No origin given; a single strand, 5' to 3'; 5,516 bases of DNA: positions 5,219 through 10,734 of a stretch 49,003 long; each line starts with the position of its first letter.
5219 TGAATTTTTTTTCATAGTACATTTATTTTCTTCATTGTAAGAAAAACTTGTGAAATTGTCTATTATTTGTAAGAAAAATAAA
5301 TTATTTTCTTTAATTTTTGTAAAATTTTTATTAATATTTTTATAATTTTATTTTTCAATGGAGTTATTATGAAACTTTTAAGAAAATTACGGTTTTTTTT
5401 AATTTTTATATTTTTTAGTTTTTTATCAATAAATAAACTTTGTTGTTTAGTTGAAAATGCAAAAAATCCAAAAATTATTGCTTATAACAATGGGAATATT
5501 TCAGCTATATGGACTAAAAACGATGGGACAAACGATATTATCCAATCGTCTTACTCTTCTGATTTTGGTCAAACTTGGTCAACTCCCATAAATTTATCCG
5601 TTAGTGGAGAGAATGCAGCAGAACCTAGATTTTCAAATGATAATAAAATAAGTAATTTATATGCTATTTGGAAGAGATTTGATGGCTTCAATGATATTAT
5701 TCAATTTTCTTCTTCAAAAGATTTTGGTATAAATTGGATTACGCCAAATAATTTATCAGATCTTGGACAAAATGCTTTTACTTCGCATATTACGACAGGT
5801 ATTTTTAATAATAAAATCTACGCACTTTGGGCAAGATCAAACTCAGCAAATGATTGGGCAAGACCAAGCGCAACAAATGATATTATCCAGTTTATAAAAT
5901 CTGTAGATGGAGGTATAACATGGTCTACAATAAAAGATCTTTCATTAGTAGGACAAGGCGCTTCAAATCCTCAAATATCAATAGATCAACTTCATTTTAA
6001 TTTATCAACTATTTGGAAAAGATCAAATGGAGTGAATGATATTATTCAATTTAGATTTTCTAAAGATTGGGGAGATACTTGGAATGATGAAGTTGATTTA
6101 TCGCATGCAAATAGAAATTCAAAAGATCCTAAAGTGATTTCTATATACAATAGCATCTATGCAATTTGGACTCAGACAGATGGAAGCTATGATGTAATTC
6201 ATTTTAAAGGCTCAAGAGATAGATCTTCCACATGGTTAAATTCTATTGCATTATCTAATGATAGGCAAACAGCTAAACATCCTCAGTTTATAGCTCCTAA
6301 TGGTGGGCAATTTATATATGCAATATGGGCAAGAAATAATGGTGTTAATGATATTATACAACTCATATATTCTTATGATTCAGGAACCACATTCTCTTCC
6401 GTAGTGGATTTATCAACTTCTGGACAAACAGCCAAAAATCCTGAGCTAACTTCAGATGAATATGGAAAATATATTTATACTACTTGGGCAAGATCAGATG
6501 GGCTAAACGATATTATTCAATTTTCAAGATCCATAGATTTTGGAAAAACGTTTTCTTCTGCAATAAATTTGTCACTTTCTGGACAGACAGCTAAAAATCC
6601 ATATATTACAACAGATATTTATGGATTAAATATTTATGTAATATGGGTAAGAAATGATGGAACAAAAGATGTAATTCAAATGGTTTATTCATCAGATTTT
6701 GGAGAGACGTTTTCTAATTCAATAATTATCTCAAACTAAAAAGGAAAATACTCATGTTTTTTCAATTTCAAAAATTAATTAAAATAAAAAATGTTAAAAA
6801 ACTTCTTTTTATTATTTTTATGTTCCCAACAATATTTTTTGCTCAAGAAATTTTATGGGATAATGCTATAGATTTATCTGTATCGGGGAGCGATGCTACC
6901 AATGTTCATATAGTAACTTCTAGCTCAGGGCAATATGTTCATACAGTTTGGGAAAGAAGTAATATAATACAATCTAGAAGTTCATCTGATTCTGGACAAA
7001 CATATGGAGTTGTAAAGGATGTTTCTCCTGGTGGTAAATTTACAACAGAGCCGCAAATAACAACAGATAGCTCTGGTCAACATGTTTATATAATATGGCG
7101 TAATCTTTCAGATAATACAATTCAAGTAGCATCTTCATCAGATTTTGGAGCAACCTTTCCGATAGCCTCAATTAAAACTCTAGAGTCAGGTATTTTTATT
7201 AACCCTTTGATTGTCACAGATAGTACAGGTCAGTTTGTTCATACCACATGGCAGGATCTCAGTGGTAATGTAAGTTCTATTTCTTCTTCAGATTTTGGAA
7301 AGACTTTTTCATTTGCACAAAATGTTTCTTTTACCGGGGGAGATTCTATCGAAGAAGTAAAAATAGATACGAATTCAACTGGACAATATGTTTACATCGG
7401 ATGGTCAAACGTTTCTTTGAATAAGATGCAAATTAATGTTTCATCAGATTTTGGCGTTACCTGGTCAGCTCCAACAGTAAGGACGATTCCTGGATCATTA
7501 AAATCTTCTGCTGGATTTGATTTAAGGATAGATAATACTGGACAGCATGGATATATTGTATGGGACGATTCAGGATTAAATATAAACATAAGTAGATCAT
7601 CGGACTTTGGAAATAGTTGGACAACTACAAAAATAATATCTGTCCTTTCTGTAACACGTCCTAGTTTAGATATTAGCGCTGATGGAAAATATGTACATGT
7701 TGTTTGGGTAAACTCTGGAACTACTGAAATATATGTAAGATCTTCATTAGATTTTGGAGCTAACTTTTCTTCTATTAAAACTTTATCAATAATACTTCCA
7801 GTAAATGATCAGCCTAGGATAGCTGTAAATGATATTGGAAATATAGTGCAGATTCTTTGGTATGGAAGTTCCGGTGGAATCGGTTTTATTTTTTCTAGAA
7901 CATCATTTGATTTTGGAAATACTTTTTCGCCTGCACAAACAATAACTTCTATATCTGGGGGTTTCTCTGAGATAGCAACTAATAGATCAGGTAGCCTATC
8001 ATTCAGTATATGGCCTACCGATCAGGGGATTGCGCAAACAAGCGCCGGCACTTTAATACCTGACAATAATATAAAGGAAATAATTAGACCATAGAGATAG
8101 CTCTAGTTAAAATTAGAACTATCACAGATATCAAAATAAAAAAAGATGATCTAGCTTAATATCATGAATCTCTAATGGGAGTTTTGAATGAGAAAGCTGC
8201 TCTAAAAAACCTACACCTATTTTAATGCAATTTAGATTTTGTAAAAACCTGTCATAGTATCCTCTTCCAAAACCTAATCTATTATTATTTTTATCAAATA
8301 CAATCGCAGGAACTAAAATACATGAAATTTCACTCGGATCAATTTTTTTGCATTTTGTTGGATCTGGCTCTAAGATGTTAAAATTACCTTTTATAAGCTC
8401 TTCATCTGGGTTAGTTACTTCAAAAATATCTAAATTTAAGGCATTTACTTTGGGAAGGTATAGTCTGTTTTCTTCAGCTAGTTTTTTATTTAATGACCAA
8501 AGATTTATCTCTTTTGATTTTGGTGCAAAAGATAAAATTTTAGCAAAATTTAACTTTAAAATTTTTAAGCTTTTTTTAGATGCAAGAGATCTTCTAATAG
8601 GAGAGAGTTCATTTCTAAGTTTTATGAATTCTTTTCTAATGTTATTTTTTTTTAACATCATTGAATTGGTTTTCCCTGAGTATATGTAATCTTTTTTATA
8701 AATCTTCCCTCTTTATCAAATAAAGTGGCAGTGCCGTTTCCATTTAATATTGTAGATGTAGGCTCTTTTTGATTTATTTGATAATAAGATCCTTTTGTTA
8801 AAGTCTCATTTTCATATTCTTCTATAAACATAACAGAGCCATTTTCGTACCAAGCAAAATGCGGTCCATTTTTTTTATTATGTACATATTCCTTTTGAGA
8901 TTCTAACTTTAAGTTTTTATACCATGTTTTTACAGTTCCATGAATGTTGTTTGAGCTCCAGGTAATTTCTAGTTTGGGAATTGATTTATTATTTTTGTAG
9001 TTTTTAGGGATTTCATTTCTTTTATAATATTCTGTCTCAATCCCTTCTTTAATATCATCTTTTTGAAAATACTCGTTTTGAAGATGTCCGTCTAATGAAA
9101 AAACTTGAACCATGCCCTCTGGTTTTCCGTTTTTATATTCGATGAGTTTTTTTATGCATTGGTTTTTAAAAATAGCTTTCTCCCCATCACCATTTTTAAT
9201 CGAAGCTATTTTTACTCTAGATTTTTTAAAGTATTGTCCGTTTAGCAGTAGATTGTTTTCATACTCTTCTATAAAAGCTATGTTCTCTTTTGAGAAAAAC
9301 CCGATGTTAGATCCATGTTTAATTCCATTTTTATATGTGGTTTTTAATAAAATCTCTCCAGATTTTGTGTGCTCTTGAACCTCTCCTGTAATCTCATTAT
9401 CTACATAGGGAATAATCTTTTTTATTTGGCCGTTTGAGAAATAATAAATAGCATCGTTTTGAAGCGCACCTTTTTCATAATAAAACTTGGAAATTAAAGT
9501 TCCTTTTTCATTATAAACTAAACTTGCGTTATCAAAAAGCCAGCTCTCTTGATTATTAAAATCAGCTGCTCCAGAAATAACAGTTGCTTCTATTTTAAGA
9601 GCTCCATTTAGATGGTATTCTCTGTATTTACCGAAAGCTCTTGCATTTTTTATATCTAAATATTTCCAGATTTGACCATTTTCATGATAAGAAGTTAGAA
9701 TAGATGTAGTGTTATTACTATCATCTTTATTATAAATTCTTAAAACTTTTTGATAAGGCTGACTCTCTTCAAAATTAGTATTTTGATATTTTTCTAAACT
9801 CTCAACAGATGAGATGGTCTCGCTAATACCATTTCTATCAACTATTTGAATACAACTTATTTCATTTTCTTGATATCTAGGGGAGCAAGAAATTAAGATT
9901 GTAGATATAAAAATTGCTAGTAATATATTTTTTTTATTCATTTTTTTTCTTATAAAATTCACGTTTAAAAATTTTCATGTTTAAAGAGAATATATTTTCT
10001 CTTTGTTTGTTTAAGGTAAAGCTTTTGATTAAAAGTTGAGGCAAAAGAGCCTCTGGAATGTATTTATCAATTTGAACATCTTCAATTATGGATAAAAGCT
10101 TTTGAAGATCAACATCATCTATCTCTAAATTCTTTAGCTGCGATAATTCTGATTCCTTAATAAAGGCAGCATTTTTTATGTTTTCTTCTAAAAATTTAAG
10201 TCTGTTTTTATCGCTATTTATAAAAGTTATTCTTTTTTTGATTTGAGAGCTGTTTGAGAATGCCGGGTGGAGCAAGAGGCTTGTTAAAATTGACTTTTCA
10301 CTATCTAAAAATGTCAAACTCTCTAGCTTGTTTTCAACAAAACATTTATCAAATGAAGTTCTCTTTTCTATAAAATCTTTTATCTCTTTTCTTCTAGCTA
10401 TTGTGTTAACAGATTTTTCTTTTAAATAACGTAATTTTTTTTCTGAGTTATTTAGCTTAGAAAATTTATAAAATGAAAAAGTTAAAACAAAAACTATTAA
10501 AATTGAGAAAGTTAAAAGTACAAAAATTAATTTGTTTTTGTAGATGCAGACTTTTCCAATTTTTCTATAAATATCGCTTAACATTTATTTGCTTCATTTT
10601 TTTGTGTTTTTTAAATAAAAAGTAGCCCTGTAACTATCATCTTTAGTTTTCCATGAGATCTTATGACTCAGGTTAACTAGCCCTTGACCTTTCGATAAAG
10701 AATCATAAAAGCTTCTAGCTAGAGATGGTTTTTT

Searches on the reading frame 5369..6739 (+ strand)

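Call 7: search_protein_families(library=pfam, proteins=[window:5369-6739:+], max_evalue=1)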
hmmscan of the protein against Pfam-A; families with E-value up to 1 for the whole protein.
window:5369-6739:+ (456 aa): 6 families
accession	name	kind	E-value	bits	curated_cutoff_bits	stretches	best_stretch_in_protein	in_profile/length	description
PF13088.12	BNR_2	-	1.4e-07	31.6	31.4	2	123-365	32-272/277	BNR repeat-like domain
PF02012.26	BNR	-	1.5e-05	24.7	27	2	178-187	3-12/12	BNR/Asp-box repeat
PF21471.3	Reelin_subrepeat-B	-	0.00072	19.8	27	0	161-199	50-77/127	Reelin subrepeat B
PF15899.11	BNR_6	-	0.015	15.8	27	0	116-123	4-11/14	BNR-Asp box repeat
PF24733.1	DUF7684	-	0.12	12.5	26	0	367-395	81-109/135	Domain of unknown function (DUF7684)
PF11944.13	DUF3461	-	0.21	12.2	27.4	0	204-252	9-56/125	Protein of unknown function (DUF3461)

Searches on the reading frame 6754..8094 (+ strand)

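Call 7: search_protein_families(library=pfam, proteins=[window:6754-8094:+], max_evalue=1)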
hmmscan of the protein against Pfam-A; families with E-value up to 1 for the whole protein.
window:6754-8094:+ (446 aa): 4 families
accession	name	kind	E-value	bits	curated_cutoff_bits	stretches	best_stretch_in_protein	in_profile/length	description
PF13088.12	BNR_2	-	1.6e-06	28.2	31.4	2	176-344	85-254/277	BNR repeat-like domain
PF15899.11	BNR_6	-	0.00012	22.3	27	0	281-290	3-12/14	BNR-Asp box repeat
PF09136.16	Glucodextran_B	-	0.14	12.5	27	1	297-344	32-79/83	Glucodextranase, domain B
PF21118.2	DosC_2nd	-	0.62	10.7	31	0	171-215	28-72/110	DosC CZB-like middle domain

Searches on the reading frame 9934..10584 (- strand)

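Call 8: search_protein_families(library=pfam, proteins=[window:9934-10584:-], max_evalue=0.01)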
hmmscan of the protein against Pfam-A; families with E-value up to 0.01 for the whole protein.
window:9934-10584:- (216 aa): 0 families

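Call 87: search_protein_families(library=pfam, proteins=[window:9934-10584:-], max_evalue=0.1)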
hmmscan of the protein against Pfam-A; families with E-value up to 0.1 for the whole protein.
window:9934-10584:- (216 aa): 1 family
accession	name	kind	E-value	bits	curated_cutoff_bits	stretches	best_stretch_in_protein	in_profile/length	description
PF14622.11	Ribonucleas_3_3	-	0.031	14.9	35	0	28-73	32-79/128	Ribonuclease-III-like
